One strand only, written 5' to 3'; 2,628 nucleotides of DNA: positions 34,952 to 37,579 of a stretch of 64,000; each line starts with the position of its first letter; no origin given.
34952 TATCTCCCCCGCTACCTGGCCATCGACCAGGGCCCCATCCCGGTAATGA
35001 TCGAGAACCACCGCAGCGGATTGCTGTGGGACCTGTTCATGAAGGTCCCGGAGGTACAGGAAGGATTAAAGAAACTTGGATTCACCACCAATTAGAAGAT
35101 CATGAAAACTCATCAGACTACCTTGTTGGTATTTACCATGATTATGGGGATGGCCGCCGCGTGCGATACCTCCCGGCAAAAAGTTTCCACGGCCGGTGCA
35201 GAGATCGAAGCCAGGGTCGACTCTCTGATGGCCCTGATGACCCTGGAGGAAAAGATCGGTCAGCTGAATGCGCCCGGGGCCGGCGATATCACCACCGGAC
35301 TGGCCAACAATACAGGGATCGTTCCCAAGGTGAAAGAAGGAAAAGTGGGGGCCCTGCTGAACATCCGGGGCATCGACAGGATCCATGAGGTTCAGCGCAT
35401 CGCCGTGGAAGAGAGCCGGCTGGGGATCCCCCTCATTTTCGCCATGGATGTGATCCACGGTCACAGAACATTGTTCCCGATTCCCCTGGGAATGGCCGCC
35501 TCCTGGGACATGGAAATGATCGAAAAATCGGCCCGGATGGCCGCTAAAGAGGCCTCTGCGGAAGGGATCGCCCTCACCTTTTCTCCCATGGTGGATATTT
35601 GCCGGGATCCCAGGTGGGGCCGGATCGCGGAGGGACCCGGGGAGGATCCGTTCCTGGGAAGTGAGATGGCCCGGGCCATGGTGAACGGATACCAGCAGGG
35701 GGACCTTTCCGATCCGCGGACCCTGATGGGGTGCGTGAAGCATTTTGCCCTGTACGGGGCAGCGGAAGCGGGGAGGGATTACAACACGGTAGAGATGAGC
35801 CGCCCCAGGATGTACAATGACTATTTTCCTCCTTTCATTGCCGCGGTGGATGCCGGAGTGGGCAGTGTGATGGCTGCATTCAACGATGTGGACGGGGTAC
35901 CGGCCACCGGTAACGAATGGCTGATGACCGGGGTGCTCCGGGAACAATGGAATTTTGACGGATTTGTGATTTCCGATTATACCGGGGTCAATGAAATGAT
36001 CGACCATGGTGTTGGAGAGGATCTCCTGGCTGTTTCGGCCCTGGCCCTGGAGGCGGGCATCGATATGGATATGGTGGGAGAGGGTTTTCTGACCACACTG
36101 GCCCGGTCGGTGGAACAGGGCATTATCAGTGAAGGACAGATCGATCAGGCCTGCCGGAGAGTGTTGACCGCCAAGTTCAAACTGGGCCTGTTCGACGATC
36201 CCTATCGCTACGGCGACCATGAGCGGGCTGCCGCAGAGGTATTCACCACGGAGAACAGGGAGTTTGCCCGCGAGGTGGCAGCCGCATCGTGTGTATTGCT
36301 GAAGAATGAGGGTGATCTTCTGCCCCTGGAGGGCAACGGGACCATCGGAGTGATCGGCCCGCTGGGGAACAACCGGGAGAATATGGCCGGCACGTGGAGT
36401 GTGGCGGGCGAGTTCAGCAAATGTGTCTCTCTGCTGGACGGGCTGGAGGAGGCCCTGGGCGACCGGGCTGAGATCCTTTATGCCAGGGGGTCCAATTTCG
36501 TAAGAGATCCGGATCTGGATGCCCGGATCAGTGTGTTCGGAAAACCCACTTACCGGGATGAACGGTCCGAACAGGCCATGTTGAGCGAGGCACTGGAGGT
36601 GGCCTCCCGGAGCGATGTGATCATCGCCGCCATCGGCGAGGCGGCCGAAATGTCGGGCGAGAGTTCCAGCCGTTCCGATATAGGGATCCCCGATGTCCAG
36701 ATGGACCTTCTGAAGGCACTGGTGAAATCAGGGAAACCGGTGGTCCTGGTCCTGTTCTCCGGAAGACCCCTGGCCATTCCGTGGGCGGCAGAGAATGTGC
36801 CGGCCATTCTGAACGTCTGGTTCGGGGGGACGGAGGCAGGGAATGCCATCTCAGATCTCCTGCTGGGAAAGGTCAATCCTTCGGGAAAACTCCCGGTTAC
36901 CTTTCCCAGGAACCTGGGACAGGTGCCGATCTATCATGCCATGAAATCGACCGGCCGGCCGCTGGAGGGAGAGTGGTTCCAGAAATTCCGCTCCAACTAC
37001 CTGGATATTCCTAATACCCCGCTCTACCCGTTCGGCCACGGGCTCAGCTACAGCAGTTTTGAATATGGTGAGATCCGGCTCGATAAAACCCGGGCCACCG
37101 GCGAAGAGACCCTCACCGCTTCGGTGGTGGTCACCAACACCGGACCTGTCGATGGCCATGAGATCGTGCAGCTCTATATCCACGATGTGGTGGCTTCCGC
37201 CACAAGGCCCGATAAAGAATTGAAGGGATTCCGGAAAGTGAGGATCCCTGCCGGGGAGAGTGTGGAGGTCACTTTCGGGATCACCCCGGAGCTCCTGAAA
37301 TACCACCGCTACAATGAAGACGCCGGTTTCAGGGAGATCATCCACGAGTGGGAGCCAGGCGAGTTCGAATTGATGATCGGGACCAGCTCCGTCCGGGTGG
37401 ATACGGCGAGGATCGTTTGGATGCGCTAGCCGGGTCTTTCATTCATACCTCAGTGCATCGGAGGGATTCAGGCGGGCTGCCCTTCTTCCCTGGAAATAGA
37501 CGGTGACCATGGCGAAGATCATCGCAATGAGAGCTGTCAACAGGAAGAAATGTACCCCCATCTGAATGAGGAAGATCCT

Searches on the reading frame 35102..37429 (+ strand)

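Call 5: search_protein_families(library=pfam, proteins=[window:35102-37429:+], max_evalue=0.001)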
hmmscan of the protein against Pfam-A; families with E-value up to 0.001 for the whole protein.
window:35102-37429:+ (775 aa): 3 families
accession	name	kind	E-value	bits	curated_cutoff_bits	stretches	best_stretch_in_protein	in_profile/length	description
PF00933.27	Glyco_hydro_3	-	3.6e-73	247.2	27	1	47-356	1-315/316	Glycosyl hydrolase family 3 N terminal domain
PF01915.27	Glyco_hydro_3_C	-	4.3e-56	190.5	31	1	398-650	2-200/200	Glycosyl hydrolase family 3 C-terminal domain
PF14310.12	Fn3-like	-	6.3e-19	68.3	25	1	687-763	1-71/71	Fibronectin type III-like domain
